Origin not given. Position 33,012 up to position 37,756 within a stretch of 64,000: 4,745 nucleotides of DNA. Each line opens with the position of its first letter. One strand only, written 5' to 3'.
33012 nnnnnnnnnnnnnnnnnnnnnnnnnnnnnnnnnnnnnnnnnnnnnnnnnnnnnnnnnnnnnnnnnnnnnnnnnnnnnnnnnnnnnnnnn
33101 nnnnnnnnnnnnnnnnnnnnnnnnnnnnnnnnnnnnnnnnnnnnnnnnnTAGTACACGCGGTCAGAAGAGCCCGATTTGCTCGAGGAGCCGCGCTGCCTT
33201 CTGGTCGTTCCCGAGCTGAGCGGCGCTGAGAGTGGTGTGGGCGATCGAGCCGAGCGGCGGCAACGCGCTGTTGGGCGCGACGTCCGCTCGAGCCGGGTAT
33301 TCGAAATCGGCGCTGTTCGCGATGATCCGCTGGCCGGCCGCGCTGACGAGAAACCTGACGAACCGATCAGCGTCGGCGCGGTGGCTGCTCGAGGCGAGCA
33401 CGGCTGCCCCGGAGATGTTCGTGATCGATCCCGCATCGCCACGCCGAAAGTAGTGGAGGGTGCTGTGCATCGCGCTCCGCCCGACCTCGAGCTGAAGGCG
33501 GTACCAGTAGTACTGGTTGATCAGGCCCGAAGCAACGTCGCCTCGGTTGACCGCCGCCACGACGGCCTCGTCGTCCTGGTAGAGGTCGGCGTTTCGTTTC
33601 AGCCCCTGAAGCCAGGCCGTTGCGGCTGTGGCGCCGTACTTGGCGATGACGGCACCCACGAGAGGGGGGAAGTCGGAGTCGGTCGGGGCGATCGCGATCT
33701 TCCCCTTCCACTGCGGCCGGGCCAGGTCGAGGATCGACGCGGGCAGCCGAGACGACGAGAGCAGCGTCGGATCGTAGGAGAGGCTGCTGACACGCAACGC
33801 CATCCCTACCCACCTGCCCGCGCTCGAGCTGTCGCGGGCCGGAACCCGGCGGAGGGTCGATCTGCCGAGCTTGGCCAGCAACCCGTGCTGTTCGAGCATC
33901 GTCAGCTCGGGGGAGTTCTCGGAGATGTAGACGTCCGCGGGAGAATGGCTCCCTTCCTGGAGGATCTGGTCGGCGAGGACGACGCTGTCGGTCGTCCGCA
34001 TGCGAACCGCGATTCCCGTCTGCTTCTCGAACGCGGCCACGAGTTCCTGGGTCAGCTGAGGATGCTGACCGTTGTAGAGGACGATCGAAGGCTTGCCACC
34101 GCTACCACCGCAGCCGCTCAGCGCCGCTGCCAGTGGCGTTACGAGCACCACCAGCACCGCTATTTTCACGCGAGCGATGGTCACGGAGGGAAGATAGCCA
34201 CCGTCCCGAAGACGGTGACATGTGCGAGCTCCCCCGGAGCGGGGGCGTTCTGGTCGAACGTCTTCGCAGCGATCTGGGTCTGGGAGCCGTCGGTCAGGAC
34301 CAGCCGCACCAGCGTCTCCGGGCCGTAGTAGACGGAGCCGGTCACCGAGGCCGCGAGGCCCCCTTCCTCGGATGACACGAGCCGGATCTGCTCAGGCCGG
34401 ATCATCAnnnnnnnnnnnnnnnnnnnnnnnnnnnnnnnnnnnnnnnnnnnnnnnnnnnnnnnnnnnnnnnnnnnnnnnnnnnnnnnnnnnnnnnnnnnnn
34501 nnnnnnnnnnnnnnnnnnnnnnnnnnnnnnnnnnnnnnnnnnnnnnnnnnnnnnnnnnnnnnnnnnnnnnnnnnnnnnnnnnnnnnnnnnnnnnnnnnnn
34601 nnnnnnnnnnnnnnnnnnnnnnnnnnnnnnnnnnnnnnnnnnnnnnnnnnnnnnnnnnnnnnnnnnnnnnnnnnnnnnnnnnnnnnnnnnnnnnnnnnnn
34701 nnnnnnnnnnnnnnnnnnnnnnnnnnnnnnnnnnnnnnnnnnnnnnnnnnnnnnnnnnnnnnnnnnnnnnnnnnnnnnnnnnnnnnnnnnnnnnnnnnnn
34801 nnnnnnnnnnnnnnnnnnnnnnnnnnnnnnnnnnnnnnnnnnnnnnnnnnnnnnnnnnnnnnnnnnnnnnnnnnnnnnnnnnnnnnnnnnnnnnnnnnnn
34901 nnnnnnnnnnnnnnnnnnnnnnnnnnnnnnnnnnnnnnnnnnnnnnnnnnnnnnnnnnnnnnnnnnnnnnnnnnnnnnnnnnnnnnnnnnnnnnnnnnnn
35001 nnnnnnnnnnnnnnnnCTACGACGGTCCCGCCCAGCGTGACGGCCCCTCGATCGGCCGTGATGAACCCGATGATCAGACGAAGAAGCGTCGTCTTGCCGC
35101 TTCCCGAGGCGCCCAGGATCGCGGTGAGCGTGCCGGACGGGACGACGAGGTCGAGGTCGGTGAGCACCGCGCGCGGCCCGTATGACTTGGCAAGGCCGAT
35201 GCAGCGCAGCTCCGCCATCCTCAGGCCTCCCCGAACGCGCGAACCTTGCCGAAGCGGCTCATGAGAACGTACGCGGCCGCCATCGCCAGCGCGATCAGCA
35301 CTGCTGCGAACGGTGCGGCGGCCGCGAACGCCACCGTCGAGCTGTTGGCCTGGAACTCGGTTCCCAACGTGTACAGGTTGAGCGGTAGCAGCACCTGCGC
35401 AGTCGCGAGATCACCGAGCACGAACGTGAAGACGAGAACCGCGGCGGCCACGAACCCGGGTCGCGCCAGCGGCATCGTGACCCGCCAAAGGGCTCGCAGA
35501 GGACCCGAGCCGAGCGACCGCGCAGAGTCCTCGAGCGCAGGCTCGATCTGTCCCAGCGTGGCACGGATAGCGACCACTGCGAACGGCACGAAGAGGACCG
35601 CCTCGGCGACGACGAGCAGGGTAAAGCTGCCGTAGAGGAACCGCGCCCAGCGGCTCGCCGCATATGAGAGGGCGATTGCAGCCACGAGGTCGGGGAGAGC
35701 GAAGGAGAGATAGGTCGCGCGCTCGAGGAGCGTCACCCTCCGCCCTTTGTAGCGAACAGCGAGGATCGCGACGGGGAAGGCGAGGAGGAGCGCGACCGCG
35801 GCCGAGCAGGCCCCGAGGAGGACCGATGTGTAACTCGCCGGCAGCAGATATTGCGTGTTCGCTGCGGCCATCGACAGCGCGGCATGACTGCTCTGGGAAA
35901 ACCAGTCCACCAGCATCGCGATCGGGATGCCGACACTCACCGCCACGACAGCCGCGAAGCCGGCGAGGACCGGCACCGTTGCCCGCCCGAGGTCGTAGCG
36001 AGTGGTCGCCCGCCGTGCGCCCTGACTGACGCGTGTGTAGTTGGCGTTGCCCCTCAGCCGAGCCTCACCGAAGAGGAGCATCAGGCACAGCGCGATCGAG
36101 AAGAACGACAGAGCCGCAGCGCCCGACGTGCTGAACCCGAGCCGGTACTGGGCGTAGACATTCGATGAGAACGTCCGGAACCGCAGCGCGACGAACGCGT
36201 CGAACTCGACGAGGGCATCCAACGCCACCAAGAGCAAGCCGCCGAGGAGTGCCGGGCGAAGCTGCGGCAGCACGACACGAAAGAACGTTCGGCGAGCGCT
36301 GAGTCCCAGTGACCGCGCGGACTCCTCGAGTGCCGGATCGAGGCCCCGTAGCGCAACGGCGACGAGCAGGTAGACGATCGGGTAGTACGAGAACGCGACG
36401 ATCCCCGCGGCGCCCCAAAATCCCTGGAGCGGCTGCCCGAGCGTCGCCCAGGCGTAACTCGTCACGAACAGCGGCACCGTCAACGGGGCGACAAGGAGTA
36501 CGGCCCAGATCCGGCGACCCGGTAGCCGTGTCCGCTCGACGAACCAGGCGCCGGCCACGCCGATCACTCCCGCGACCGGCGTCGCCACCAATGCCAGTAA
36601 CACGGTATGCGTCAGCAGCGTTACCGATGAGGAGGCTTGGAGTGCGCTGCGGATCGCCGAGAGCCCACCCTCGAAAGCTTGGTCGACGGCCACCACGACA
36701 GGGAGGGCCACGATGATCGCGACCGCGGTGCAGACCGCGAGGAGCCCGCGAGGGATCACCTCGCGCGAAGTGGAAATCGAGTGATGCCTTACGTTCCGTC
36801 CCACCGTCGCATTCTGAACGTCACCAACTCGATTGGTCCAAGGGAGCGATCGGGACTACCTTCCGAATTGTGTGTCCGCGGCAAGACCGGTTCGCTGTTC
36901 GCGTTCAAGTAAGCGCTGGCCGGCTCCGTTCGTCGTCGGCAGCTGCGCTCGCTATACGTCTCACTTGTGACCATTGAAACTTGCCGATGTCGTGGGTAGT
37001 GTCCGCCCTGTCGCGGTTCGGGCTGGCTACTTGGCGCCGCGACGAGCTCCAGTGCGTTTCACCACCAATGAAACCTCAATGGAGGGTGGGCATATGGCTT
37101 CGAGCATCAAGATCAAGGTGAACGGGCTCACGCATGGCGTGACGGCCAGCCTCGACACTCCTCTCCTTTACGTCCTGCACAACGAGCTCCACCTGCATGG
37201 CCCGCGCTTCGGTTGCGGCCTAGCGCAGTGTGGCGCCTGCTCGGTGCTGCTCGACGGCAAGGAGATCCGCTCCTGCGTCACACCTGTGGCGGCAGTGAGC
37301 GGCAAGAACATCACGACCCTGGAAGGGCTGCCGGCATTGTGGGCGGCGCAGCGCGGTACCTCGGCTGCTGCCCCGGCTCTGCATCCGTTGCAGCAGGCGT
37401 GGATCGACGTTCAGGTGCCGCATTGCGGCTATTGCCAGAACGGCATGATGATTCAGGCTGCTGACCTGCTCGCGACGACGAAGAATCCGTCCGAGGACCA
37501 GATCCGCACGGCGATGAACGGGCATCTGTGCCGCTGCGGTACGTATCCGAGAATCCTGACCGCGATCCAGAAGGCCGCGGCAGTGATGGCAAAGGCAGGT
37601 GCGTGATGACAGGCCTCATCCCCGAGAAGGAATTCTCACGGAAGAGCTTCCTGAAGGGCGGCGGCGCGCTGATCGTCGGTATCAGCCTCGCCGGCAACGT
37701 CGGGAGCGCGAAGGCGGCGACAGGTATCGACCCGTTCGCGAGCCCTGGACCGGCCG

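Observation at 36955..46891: Two IorAB-type operon copies: protein-identical flanks about 9% diverged at DNA level, but a half-diverged and broken core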

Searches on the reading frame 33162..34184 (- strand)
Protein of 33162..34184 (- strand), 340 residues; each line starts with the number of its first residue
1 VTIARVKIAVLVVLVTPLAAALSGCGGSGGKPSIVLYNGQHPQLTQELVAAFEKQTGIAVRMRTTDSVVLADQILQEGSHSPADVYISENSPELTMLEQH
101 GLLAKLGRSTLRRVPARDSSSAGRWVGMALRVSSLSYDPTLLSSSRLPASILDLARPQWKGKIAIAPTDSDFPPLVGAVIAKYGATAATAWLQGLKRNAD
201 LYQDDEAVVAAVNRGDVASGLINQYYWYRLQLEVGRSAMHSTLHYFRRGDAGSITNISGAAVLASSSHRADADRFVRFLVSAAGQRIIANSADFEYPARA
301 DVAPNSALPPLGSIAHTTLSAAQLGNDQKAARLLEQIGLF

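Call 71: search_protein_families(library=pfam, proteins=[window:33162-34184:-], max_evalue=0.0001)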
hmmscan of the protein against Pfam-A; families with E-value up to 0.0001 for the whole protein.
window:33162-34184:- (340 aa): 4 families
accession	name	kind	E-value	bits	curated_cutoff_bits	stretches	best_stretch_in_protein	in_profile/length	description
PF13531.11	SBP_bac_11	-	3.6e-20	73.2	25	1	45-289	13-222/227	Bacterial extracellular solute-binding protein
PF13343.11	SBP_bac_6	-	2.3e-16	60.5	24.6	1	82-304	3-225/245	Bacterial extracellular solute-binding protein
PF01547.30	SBP_bac_1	-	6e-13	49.9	26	1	40-285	3-306/307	Bacterial extracellular solute-binding protein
PF13416.11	SBP_bac_8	-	2.6e-12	47.6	27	1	47-305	1-268/279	Bacterial extracellular solute-binding protein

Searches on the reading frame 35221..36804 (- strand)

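Call 6: search_protein_families(library=pfam, proteins=[window:35221-36804:-], max_evalue=0.01)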
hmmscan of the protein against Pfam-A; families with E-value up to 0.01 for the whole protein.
window:35221-36804:- (527 aa): 1 family
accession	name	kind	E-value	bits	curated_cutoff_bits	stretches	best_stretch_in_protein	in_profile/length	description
PF00528.27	BPD_transp_1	-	4.2e-22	79.2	26.4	2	346-516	5-180/184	Binding-protein-dependent transport system inner membrane component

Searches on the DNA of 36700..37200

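Call 43: search_rna_families(source=window, start=36700, end=37200, threshold=evalue, max_evalue=10)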
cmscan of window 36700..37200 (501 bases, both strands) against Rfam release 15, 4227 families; matches with E-value up to 10: 1.
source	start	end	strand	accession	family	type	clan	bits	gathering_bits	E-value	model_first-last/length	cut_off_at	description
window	36972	37022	-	RF03012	Mu-gpT-DE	Gene; sRNA;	-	13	49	3.7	1-53/53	no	Mu-gpT-DE RNA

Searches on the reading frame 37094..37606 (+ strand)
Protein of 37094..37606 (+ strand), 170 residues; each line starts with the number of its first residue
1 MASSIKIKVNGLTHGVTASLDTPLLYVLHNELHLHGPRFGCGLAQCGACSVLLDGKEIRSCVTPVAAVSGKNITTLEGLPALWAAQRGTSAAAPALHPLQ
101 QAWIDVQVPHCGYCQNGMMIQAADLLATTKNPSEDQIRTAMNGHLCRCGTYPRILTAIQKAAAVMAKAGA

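Call 6: search_protein_families(library=pfam, proteins=[window:37094-37606:+], max_evalue=0.01)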
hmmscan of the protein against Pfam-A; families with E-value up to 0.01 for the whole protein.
window:37094-37606:+ (170 aa): 3 families
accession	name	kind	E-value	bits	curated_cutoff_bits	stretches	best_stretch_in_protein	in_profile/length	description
PF01799.25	Fer2_2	-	6.6e-25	87.5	30.3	1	92-159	8-75/75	[2Fe-2S] binding domain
PF00111.32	Fer2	-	6.2e-05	23.3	21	1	8-61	2-55/77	2Fe-2S iron-sulfur cluster binding domain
PF13085.11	Fer2_3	-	0.00013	22.3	27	1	39-80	50-90/107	2Fe-2S iron-sulfur cluster binding domain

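Call 10: find_related_loci(query=window:37094-37603:+, collection=genome_contigs, flank=10000)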
Query window:37094-37603:+ (170 aa) in genome_contigs; peptide patterns used: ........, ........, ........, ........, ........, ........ (x = any residue, [..] = any of these).
589 stretches matched a pattern (row limit reached: there are more); 495 encode a relative of the query (tblastn E <= 1e-3); the best 80 are kept; 77 distinct loci.
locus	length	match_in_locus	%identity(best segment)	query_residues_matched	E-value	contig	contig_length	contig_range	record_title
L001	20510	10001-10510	99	1-170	5e-113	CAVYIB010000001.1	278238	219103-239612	MAG: uncultured Actinomycetota bacterium isolate MFD04967.bin.3.41 genome assembly, contig: contig_1598, whole genome sh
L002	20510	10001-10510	100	1-170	8e-113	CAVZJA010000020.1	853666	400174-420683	MAG: uncultured Actinomycetota bacterium isolate MFD05502.bin.2.68 genome assembly, contig: contig_7033, whole genome sh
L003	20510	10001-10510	99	1-170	1e-112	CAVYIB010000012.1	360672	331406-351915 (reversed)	MAG: uncultured Actinomycetota bacterium isolate MFD04967.bin.3.41 genome assembly, contig: contig_30525, whole genome s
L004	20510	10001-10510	99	1-170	2e-112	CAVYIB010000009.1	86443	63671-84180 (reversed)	MAG: uncultured Actinomycetota bacterium isolate MFD04967.bin.3.41 genome assembly, contig: contig_25649, whole genome s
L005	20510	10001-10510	99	1-170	2e-112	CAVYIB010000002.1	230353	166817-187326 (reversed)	MAG: uncultured Actinomycetota bacterium isolate MFD04967.bin.3.41 genome assembly, contig: contig_20289, whole genome s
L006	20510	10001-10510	98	1-170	3e-111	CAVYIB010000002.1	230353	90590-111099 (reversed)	MAG: uncultured Actinomycetota bacterium isolate MFD04967.bin.3.41 genome assembly, contig: contig_20289, whole genome s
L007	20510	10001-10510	97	1-170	7e-111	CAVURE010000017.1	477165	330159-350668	MAG: uncultured Actinomycetota bacterium isolate MFD05521.bin.2.153 genome assembly, contig: contig_59690, whole genome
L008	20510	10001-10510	97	1-170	9e-111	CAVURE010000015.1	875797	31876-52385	MAG: uncultured Actinomycetota bacterium isolate MFD05521.bin.2.153 genome assembly, contig: contig_50892, whole genome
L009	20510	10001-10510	97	1-170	5e-111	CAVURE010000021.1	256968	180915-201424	MAG: uncultured Actinomycetota bacterium isolate MFD05521.bin.2.153 genome assembly, contig: contig_90158, whole genome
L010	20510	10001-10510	95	1-170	7e-111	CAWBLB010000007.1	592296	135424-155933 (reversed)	MAG: uncultured Actinomycetes bacterium isolate MFD02416.bin.1.146 genome assembly, contig: contig_18260, whole genome s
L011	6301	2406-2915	97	1-170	1e-110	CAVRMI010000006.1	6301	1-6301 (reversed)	MAG: uncultured Thermoleophilia bacterium isolate MFD05502.bin.1.65 genome assembly, contig: contig_17341, whole genome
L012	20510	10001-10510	98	1-170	5e-111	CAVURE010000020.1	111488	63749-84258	MAG: uncultured Actinomycetota bacterium isolate MFD05521.bin.2.153 genome assembly, contig: contig_82687, whole genome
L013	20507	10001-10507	96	1-169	2e-110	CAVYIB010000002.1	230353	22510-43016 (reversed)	MAG: uncultured Actinomycetota bacterium isolate MFD04967.bin.3.41 genome assembly, contig: contig_20289, whole genome s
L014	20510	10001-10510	96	1-170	2e-110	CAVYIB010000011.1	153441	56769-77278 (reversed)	MAG: uncultured Actinomycetota bacterium isolate MFD04967.bin.3.41 genome assembly, contig: contig_30502, whole genome s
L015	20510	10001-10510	97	1-170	4e-110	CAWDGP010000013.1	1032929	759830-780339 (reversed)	MAG: uncultured Actinomycetota bacterium isolate MFD05841.bin.1.227 genome assembly, contig: contig_7719, whole genome s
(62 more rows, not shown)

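Call 38: find_encoding_contigs(protein=window:37094-37606:+, flank=10000, max_places=6)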
Protein window:37094-37606:+ (170 aa): 19 contigs read that carry it; 6 places shown.
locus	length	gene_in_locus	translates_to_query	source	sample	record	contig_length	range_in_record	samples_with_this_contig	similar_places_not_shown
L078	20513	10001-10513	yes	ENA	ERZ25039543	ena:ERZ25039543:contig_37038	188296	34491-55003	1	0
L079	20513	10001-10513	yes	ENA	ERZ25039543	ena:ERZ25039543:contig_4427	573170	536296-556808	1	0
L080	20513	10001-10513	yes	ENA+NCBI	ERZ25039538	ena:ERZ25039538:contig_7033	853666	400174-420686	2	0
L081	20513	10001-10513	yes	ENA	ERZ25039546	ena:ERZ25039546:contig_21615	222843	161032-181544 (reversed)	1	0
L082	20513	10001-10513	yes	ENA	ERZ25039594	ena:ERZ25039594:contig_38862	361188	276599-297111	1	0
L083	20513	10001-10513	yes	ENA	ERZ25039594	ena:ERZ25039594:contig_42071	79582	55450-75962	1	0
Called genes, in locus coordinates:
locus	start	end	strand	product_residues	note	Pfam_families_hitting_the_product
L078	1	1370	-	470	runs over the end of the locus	PF01938:TRAM, PF05958:tRNA_U5-meth_tr, PF09445:Methyltransf_15 (weak), PF13847:Methyltransf_31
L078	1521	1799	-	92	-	-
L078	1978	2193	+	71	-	-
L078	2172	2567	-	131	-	PF01894:YjbQ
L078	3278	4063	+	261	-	-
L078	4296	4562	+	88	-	-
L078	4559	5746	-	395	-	-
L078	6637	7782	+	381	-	PF00089:Trypsin, PF13365:Trypsin_2 (weak)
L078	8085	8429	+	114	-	PF24684:Vgb_lyase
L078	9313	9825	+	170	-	PF17957:Big_7 (faint)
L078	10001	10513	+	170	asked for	PF01799:Fer2_2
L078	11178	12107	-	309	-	-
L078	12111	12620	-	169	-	-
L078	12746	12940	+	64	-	-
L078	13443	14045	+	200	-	PF00155:Aminotran_1_2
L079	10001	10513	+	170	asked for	PF01799:Fer2_2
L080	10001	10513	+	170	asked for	PF01799:Fer2_2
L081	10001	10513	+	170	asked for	PF01799:Fer2_2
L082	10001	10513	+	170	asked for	PF01799:Fer2_2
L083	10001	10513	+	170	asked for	PF01799:Fer2_2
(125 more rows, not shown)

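Call 61: search_protein_families(library=ncbifam, proteins=[window:37094-37606:+], max_evalue=0.01)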
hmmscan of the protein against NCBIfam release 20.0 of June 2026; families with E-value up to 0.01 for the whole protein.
window:37094-37606:+ (170 aa): 12 families
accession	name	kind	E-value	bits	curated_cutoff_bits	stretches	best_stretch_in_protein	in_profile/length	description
NF041020.1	glyceraldDH_gamma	equivalog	8.7e-38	129.5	290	1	4-165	12-162/164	glyceraldehyde dehydrogenase subunit gamma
NF045668.1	pterin_aldehy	equivalog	4.5e-36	124.3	1100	1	6-165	4-155/905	molybdopterin-dependent aldehyde oxidoreductase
NF043084.2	XdhC_XDHase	equivalog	1.2e-34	119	217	1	4-162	2-150/151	xanthine dehydrogenase subunit XdhC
TIGR03198.1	pucE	equivalog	1.2e-32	112.5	254.3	1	4-162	3-149/151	xanthine dehydrogenase subunit E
TIGR03311.1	Se_dep_XDH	equivalog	2.6e-32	111.8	830.45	1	7-166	3-148/848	selenium-dependent xanthine dehydrogenase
NF008514.0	PRK11433.1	equivalog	5.5e-29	101.2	322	1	3-164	51-216/218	aldehyde dehydrogenase iron-sulfur subunit PaoA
TIGR03193.1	4hydroxCoAred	equivalog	5.1e-28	97.8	257.8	1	6-162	3-148/148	4-hydroxybenzoyl-CoA reductase subunit gamma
NF007387.0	PRK09908.1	equivalog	1.2e-25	89.8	212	1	4-161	8-155/159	xanthine dehydrogenase iron sulfur-binding subunit XdhC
TIGR02963.1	xanthine_xdhA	equivalog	8.4e-25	87.3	467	1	19-164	16-160/468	xanthine dehydrogenase small subunit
TIGR02969.1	mam_aldehyde_ox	subfamily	1.4e-18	65.8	1912.3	1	21-159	20-158/1330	aldehyde oxidase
TIGR03313.1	Se_sel_red_Mo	hypoth_equivalog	4.9e-08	31.1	1101.9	1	9-163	3-146/951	molybdopterin-dependent oxidoreductase Mo/Fe-S-binding subunit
TIGR00384.1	dhsB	subfamily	0.0067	15.9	88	0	38-80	46-91/222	succinate dehydrogenase and fumarate reductase iron-sulfur protein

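Call 63: search_solved_structures(query=window:37094-37606:+, max_evalue=0.00001)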
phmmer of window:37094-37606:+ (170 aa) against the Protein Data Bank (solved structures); distinct sequences matched with E-value up to 0.00001: 37.
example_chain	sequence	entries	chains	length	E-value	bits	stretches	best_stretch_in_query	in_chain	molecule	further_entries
8gy3_B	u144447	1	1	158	2.5e-43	150.7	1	5-164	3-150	Small subunit of aldehyde dehydrogenase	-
5y6q_A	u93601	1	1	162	2.4e-31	111.8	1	4-169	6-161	Aldehyde oxidase small subunit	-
4zoh_C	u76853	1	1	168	5e-27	97.7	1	5-165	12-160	Putative oxidoreductase iron-sulfur subunit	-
1sij_A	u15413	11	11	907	5.9e-26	94.2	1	7-165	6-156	Aldehyde oxidoreductase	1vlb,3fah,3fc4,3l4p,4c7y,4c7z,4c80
1dgj_A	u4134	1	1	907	1.8e-25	92.6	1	8-165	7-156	ALDEHYDE OXIDOREDUCTASE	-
1ffu_A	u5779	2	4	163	2.7e-25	92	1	5-165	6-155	CUTS, IRON-SULFUR PROTEIN OF CARBON MONOXIDE DEHYDROGENASE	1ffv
5g5g_A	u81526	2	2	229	5.7e-25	91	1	5-126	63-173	PUTATIVE XANTHINE DEHYDROGENASE YAGT IRON-SULFUR-BINDING SUBUNIT | Aldehyde oxidoreductase iron-sulfur-binding subunit PaoA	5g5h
1n5w_A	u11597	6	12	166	3e-24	88.7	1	4-164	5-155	Carbon monoxide dehydrogenase small chain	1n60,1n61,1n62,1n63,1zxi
8uem_C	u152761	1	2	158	3.5e-24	88.4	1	8-163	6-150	[2Fe-2S] binding domain protein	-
7dqx_C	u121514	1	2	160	5.3e-21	78.1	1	5-158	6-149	6-hydroxypseudooxynicotine dehydrogenase complex subunit beta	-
1t3q_A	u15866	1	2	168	1.1e-20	77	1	27-164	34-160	quinoline 2-oxidoreductase small subunit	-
1rm6_C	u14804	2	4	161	1.1e-20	77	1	7-164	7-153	4-hydroxybenzoyl-CoA reductase gamma subunit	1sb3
3hrd_D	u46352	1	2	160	2.2e-20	76.1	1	4-168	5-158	Nicotinate dehydrogenase small FeS subunit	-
3etr_A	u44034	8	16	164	7e-16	61.4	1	17-158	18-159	Xanthine dehydrogenase/oxidase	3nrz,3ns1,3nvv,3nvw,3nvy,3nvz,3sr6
3eub_A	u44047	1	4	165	7.1e-16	61.4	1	17-158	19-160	Xanthine dehydrogenase/oxidase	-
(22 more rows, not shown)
